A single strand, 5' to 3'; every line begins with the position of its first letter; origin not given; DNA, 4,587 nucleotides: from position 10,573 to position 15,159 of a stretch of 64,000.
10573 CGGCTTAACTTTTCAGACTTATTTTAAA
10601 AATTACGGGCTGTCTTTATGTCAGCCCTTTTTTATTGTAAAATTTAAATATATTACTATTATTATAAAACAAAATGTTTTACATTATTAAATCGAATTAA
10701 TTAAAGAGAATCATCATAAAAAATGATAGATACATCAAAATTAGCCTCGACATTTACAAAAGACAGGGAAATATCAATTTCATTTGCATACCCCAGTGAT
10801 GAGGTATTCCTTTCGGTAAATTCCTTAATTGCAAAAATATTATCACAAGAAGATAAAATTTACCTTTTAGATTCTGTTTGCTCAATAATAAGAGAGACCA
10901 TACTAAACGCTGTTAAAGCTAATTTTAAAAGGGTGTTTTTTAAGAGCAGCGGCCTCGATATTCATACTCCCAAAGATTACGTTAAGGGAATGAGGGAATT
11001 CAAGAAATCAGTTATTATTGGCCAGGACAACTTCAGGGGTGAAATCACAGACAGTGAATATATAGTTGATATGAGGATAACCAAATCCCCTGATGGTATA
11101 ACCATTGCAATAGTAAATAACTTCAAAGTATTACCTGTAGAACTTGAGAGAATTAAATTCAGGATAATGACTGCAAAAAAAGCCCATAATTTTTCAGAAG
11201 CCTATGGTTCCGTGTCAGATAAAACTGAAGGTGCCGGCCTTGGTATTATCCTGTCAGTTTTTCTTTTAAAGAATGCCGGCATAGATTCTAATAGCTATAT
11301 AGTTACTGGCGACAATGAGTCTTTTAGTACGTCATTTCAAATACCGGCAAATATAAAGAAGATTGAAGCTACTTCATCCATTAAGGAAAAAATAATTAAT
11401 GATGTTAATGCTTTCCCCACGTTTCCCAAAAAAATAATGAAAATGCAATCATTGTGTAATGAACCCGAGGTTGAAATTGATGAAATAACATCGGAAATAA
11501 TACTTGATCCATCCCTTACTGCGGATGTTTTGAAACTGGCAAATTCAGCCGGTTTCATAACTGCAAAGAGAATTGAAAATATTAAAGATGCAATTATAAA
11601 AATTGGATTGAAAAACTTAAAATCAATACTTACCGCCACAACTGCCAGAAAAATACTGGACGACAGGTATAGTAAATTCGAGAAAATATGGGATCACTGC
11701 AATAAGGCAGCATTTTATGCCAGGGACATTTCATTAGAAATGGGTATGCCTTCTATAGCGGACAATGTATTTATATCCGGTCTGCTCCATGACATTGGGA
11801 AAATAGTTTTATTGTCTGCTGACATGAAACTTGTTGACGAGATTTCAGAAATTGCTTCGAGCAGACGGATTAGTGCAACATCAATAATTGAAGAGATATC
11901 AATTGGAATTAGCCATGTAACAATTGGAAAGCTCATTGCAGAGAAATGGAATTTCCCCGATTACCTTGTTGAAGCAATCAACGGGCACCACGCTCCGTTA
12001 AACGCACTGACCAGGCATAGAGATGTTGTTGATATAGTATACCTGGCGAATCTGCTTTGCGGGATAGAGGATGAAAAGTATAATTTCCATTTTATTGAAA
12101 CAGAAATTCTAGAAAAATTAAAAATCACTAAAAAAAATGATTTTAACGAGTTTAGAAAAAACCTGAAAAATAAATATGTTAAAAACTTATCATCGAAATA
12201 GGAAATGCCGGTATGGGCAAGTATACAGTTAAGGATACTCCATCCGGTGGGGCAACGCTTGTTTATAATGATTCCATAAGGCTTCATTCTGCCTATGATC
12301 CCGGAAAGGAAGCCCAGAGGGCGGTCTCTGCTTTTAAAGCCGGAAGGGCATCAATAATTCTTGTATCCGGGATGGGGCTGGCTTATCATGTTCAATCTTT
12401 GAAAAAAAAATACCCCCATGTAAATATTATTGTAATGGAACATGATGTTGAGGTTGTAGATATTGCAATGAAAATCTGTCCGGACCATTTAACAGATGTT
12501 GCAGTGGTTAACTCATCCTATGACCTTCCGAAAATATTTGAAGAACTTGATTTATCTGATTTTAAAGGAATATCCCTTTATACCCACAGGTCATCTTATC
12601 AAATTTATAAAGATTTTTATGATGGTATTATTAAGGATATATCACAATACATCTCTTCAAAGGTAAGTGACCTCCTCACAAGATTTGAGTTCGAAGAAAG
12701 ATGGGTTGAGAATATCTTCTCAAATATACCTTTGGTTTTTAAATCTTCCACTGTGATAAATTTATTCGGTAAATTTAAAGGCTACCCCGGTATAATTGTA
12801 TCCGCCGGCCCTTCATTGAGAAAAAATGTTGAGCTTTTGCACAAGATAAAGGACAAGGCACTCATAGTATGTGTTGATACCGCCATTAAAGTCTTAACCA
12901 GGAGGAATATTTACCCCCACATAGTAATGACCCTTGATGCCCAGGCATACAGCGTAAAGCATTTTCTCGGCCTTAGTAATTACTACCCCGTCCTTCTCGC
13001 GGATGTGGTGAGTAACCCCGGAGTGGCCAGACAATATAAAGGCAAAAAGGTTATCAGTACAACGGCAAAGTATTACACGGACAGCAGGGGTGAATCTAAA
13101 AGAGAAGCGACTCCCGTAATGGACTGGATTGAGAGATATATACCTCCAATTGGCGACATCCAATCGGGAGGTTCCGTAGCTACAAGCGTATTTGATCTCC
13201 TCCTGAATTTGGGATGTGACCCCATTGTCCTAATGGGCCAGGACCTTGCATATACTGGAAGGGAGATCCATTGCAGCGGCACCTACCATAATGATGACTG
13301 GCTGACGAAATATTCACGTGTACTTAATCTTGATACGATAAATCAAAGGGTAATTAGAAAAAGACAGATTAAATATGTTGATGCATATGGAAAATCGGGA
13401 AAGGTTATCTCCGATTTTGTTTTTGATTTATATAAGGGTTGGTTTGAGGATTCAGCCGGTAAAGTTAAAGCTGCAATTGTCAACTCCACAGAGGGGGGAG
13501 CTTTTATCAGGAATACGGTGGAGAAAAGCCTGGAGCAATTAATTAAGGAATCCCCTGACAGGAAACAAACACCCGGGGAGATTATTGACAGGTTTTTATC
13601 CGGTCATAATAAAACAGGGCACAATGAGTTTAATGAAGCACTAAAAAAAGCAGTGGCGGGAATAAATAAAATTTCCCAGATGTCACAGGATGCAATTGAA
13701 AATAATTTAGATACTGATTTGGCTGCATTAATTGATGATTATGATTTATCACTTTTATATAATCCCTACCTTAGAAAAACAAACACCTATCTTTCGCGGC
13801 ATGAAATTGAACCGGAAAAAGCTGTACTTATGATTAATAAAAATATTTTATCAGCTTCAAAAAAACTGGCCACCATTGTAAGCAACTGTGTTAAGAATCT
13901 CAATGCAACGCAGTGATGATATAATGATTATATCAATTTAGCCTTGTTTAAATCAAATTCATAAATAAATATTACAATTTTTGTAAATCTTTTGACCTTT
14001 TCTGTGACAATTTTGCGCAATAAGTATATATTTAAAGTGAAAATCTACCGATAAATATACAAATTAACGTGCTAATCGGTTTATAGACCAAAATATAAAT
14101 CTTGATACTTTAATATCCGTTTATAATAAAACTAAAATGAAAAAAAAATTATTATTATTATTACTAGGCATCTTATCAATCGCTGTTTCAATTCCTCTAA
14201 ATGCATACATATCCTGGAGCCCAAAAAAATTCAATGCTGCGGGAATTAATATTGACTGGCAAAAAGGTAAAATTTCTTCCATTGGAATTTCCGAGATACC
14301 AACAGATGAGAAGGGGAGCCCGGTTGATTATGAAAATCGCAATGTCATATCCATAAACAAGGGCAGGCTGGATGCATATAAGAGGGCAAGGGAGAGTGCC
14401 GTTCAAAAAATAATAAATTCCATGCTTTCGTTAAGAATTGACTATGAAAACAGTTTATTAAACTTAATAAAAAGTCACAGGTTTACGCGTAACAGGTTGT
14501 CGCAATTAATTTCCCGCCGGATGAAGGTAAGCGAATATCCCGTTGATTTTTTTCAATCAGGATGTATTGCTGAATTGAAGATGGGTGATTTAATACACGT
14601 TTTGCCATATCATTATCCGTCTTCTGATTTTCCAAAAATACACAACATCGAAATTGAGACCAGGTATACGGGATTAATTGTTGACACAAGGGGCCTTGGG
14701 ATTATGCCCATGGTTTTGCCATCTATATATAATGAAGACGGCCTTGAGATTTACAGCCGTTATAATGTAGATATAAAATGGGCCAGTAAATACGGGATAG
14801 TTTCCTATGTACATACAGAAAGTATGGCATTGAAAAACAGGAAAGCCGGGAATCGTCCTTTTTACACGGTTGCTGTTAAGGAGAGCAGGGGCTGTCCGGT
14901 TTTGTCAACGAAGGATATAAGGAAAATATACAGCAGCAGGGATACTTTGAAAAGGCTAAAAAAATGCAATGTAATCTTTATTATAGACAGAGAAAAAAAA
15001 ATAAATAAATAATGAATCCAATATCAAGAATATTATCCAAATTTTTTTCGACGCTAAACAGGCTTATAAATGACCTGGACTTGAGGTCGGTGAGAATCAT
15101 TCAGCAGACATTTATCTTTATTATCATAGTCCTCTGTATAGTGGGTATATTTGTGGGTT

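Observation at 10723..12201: GHKL (anti-sigma-kinase-like) N-terminal region fused to an HDOD domain: candidate missing kinase of the partner-switching network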

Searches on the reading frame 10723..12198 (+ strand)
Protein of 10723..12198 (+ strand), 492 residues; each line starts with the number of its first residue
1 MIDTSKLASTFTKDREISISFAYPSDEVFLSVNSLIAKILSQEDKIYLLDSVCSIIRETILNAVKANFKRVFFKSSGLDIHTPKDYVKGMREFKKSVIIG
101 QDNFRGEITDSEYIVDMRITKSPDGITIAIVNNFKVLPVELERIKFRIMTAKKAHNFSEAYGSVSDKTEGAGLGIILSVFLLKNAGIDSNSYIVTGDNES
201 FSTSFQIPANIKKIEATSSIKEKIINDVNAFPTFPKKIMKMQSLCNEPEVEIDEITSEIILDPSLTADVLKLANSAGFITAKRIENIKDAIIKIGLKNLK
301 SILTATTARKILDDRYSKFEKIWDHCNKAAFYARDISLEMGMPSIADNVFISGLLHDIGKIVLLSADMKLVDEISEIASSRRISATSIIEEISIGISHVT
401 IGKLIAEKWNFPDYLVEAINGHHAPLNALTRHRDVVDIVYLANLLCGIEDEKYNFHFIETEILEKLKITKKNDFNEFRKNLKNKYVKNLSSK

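Call 3: search_protein_families(library=pfam, proteins=[window:10723-12198:+], max_evalue=10)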
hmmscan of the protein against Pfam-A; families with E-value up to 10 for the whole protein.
window:10723-12198:+ (492 aa): 3 families
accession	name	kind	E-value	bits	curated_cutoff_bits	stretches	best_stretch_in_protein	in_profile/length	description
PF08668.18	HDOD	-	1.2e-51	175.5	22.9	1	232-425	2-196/196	HDOD domain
PF01966.28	HD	-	1.9e-07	31.8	22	1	323-427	2-90/116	HD domain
PF18019.7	Cas3_HD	-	0.24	11.8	23.1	1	339-428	47-135/207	Cas3, HD domain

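Call 4: search_protein_families(library=ncbifam, proteins=[window:10723-12198:+], max_evalue=10)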
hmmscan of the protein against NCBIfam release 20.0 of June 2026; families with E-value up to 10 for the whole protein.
window:10723-12198:+ (492 aa): 7 families
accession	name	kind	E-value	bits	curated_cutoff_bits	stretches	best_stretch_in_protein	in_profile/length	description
TIGR00277.1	HDIG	domain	8.3e-07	28.8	27.6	1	321-424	4-83/84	HDIG domain-containing metalloprotein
NF009347.0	PRK12705.1-4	equivalog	1.4e-06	27.3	579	2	394-439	327-372/473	hypothetical protein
TIGR01596.1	cas3_HD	equivalog_domain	0.0003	20.9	43.45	1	324-473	3-139/178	CRISPR-associated endonuclease Cas3''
TIGR03319.1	RNase_Y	equivalog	0.00065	18.3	454.35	2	395-436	373-414/514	ribonuclease Y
NF045665.1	NTPtran_DVU1551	equivalog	0.012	14.6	315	1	300-360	196-259/359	DVU_1551 family NTP transferase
NF009344.0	PRK12705.1-1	equivalog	0.036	12.7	831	1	394-431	430-467/572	hypothetical protein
NF053512.1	nitric_RR_NosR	exception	0.11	11.5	400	1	324-368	194-239/422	response regulator c-di-GMP phosphodiesterase, NosR family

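Call 5: search_solved_structures(query=window:10723-12198:+, max_evalue=10, show_alignments=3)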
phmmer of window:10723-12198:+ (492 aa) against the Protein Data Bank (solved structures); distinct sequences matched with E-value up to 10: 9.
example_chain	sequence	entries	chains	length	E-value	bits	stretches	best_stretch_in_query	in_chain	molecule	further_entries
3hc1_A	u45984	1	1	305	1.1e-22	84.1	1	214-448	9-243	uncharacterized HDOD domain protein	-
3m1t_A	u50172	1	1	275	7e-21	78.2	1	224-428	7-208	Putative phosphohydrolase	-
3i7a_A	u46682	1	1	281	4.2e-11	45.9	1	221-441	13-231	Putative metal-dependent phosphohydrolase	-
3mem_A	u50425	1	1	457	3.9e-10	42.7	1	189-422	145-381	Putative signal transduction protein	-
1vqr_A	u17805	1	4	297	4.6e-09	39.2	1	220-490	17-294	hypothetical protein Cj0248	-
9qzk_A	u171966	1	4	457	2.7e-08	36.7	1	228-425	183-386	HDOD domain-containing protein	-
3ljx_A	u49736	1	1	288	4.1e-07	32.8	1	230-419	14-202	MmoQ Response regulator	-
3p3q_A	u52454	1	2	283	4.1e-07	32.8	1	230-419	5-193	MmoQ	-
1or4_A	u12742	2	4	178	0.2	14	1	42-114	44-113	Heme-based aerotactic transducer hemAT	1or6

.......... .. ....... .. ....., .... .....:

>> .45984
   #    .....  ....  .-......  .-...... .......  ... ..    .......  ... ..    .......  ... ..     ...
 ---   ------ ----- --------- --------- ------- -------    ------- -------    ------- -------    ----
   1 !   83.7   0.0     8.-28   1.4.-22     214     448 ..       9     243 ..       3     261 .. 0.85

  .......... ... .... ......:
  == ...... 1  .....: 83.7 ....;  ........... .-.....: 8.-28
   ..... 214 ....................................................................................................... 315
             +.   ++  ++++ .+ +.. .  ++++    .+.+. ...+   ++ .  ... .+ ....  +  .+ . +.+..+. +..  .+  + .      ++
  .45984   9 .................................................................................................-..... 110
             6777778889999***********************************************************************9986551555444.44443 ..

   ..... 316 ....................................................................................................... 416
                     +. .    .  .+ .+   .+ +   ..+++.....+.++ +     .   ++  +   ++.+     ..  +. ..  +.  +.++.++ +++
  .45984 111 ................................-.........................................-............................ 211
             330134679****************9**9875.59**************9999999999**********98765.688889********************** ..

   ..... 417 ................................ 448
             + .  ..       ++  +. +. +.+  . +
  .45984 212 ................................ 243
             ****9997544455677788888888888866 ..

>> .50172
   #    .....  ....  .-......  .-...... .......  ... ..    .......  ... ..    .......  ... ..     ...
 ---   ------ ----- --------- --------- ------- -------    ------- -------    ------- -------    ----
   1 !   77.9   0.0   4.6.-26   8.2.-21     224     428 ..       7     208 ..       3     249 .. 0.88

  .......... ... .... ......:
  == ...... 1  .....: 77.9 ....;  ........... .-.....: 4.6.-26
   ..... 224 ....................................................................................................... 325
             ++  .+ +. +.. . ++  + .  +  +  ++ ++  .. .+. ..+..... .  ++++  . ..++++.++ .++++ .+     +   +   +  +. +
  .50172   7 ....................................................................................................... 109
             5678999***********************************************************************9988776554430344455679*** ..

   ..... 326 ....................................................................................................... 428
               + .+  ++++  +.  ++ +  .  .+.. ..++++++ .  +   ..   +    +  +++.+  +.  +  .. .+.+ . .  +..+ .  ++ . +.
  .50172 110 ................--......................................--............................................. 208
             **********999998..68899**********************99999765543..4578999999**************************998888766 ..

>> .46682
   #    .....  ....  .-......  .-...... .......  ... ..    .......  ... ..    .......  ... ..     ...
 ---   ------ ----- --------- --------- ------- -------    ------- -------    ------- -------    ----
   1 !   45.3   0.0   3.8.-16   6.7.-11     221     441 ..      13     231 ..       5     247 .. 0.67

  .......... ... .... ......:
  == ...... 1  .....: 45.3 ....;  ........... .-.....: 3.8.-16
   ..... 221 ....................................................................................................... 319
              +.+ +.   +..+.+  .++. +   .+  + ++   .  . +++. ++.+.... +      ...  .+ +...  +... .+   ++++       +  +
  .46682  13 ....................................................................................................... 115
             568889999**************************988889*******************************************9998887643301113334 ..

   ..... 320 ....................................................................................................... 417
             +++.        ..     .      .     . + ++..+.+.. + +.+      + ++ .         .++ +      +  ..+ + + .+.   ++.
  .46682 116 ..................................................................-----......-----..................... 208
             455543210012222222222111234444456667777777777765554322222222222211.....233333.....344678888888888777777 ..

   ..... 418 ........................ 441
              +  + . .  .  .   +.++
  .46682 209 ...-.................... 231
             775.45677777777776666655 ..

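Call 17: search_dna_similar(query=window:10723-12198:+, collection=plasmids, mode=protein, max_rows=10)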
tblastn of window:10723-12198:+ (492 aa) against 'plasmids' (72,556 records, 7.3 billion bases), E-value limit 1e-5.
Records with a match: 27; places in all: 27; records where one place covers at least 80% of the query: 0.
Best place of each record, by identity: <60% 27.
By first word of the organism name: Pseudomonas 16; Leptospira 2; Stenotrophomonas 2; Geobacter 1; Methylophaga 1; Candidatus 1; Thioalkalivibrio 1; Aeromonas 1; Halomonas 1; Vibrio 1.
By predicted mobility (MOB-suite, as given by PLSDB): conjugative 16; non-mobilizable 11.
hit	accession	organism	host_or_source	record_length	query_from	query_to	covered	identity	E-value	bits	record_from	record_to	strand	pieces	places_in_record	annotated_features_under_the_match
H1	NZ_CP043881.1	Leptospira interrogans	Homo sapiens,cell culture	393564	220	427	42%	30.9%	5e-16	89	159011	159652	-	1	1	HDOD domain-containing protein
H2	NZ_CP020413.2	Leptospira interrogans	Homo sapiens,human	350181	220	427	42%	30.9%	6e-16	89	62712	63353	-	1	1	HDOD domain-containing protein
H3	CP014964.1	Geobacter anodireducens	-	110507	224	446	45%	27.2%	5e-17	92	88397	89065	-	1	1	hypothetical protein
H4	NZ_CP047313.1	Pseudomonas putida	whole organism,soil sample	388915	224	470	50%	24.4%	4e-6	57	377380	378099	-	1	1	HDOD domain-containing protein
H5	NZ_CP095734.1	Methylophaga pinxianii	pure culture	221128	235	445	43%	28.2%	1e-13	81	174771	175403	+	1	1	HDOD domain-containing protein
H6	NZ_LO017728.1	Candidatus Magnetococcus massalia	-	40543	218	446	47%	25.9%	1e-13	81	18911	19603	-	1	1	HDOD domain-containing protein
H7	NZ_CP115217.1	Pseudomonas aeruginosa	Homo sapiens,culture samples from human ...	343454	226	467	49%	24.4%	4e-9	67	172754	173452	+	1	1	HDOD domain-containing protein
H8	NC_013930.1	Thioalkalivibrio sp. K90mix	-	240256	231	446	44%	24.8%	1e-11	75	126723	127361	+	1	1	HDOD domain-containing protein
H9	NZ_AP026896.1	Aeromonas caviae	Microbe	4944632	214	427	43%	24.7%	4e-9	67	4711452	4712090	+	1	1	none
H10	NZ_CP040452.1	Halomonas sp. PA16-9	-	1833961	231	424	39%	26.9%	7e-7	60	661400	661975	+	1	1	none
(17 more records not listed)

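Call 54: search_protein_families(library=pfam, alignment_id=A3, max_evalue=1)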
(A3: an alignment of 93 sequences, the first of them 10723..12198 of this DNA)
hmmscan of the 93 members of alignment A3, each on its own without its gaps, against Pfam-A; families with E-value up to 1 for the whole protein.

A. member 1, window:10723-12198:+ (492 aa): 3 families
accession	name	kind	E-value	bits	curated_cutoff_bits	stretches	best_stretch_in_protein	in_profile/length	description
PF08668.18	HDOD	-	1.2e-51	175.5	22.9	1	232-425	2-196/196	HDOD domain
PF01966.28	HD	-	1.9e-07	31.8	22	1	323-427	2-90/116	HD domain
PF18019.7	Cas3_HD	-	0.24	11.8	23.1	1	339-428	47-135/207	Cas3, HD domain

B. families by the number of members that match (of 93 scanned): 87 families (the first 25 are shown)
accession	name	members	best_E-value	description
PF08668.18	HDOD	93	2.1e-58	HDOD domain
PF01966.28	HD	81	2.7e-15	HD domain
PF18019.7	Cas3_HD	31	3.9e-05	Cas3, HD domain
PF02518.31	HATPase_c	17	4.8e-05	Histidine kinase-, DNA gyrase B-, and HSP90-like ATPase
PF13487.12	HD_5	5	0.013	HD domain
PF13023.12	HD_3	4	0.0016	HD domain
PF12917.13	YfbR-like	4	0.0042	5'-deoxynucleotidase YfbR-like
PF01047.28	MarR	3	0.0035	MarR family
PF07361.16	Cytochrom_B562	3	0.039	Cytochrome b562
PF08429.16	PLU-1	2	0.00039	PLU-1-like protein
PF02251.23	PA28_N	2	0.016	Proteasome activator PA28, N-terminal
PF18938.6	aRib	2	0.023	Atypical Rib domain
PF14088.11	DUF4268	2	0.057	Domain of unknown function (DUF4268)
PF17241.8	Retrotran_gag_4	1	0.00063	Ty5 Gag N-terminal region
PF06029.17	AlkA_N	1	0.013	AlkA N-terminal domain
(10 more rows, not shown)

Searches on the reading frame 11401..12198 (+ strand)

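Call 3: search_protein_families(library=pfam, proteins=[window:11401-12198:+], max_evalue=10)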
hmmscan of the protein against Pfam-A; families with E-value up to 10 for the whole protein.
window:11401-12198:+ (266 aa): 4 families
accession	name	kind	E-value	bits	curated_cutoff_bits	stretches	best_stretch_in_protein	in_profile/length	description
PF08668.18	HDOD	-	2.6e-52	177.6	22.9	1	6-199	2-196/196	HDOD domain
PF01966.28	HD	-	2.1e-07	31.7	22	1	97-201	2-90/116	HD domain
PF18019.7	Cas3_HD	-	0.07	13.6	23.1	1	110-203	46-136/207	Cas3, HD domain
PF14493.12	HTH_40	-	4.3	8.1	27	1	51-77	47-73/89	Helix-turn-helix domain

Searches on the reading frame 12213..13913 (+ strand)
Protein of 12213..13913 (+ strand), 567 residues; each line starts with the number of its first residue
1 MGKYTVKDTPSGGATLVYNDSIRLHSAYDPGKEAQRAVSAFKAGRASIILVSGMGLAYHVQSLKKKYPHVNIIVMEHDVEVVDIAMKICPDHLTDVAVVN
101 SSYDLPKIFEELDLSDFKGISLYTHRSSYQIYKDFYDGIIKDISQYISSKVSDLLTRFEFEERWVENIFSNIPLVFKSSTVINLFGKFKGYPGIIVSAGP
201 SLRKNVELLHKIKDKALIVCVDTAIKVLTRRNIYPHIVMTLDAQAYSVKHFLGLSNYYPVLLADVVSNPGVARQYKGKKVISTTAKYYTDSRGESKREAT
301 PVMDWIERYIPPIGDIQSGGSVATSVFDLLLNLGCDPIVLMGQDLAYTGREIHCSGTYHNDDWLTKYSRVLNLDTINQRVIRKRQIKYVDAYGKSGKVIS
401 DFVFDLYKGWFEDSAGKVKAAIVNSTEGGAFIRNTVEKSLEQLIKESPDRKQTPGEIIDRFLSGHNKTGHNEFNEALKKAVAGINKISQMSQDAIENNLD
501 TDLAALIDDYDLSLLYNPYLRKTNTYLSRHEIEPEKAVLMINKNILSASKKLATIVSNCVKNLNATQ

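Call 13: search_protein_families(library=pfam, proteins=[window:12213-13913:+], max_evalue=0.001)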
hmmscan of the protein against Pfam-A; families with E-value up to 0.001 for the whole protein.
window:12213-13913:+ (567 aa): 1 family
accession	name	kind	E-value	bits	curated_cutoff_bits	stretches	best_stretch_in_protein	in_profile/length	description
PF01973.23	MptE-like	-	4.1e-43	147.6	34.6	1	167-349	2-170/171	6-hydroxymethylpterin diphosphokinase MptE-like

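Call 48: search_protein_families(library=ncbifam, proteins=[window:12213-13913:+], max_evalue=0.1)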
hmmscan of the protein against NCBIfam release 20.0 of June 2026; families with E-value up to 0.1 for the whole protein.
window:12213-13913:+ (567 aa): 3 families
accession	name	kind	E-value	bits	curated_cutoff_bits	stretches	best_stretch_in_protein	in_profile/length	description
NF050051.1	FlagModPseD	domain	1.7e-29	102.9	670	1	63-511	89-522/640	flagellin modification protein PseD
TIGR00006.1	TIGR00006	equivalog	0.0029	17.1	154.3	1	38-131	16-109/310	16S rRNA (cytosine(1402)-N(4))-methyltransferase RsmH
NF011267.0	PRK14674.1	equivalog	0.0093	16.1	232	1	127-170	88-131/133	hypothetical protein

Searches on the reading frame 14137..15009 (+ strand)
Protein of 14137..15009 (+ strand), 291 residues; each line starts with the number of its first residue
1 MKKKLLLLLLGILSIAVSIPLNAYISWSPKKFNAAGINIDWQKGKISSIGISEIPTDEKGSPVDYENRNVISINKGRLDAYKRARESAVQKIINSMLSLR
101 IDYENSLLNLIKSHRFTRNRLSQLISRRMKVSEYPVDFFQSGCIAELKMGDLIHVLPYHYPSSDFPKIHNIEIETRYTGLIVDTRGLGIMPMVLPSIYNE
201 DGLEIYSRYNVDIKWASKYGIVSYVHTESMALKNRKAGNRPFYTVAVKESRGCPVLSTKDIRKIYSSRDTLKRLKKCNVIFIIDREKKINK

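Call 13: search_protein_families(library=pfam, proteins=[window:14137-15009:+], max_evalue=0.001)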
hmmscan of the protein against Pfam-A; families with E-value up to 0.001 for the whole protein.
window:14137-15009:+ (291 aa): 0 families

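Call 48: search_protein_families(library=ncbifam, proteins=[window:14137-15009:+], max_evalue=0.1)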
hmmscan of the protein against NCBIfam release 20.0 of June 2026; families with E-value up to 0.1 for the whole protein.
window:14137-15009:+ (291 aa): 0 families

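Call 68: search_solved_structures(query=window:14137-15009:+, max_evalue=1)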
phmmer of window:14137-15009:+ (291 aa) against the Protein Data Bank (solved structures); distinct sequences matched with E-value up to 1: 4.
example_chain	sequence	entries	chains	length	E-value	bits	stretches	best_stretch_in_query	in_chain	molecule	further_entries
5jir_B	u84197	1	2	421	0.017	17.6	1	173-285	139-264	OOP family OmpA-OmpF porin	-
9fhl_S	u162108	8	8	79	0.21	14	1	203-261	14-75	Small ribosomal subunit protein eS17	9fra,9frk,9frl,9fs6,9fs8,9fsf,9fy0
2qr1_G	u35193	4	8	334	0.65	12.4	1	142-192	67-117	Protein C1556.08c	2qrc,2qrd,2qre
2oox_G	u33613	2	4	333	0.66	12.4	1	143-192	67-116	Hypothetical protein C1556.08c in chromosome I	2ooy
